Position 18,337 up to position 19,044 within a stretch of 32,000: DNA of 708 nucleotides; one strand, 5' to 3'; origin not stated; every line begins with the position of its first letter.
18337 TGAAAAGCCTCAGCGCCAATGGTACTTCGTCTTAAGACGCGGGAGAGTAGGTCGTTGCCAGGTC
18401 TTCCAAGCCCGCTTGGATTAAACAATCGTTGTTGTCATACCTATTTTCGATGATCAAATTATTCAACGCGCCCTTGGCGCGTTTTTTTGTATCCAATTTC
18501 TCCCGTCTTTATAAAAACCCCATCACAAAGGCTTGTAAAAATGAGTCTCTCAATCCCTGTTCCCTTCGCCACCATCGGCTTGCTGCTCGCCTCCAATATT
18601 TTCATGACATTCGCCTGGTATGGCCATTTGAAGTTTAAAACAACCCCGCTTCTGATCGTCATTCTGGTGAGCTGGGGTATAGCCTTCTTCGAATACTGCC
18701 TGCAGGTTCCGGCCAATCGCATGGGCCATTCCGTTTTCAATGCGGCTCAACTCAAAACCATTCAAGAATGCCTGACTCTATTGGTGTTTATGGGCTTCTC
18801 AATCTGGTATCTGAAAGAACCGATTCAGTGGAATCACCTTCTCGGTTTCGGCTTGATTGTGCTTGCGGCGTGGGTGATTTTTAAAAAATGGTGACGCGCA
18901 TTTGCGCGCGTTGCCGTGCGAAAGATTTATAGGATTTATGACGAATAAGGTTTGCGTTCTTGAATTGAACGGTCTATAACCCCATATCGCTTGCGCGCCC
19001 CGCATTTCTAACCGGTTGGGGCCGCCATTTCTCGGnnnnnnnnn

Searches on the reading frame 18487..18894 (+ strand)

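Call 8: search_protein_families(library=pfam, proteins=[window:18487-18894:+], max_evalue=0.01)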
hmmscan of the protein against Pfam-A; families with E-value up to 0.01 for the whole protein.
window:18487-18894:+ (135 aa): 2 families
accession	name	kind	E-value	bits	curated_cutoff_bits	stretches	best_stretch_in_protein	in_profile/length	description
PF04342.18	DMT_6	-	1.2e-46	157.7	25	1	29-132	1-104/104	Putative member of DMT superfamily (DUF486)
PF00892.27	EamA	-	0.00052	20.7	28.2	1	24-132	30-134/135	EamA-like transporter family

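Call 72: search_protein_families(library=padloc, proteins=[window:18487-18891:+], max_evalue=0.001)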
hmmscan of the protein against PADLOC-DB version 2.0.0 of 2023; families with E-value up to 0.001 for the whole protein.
window:18487-18891:+ (135 aa): 0 families
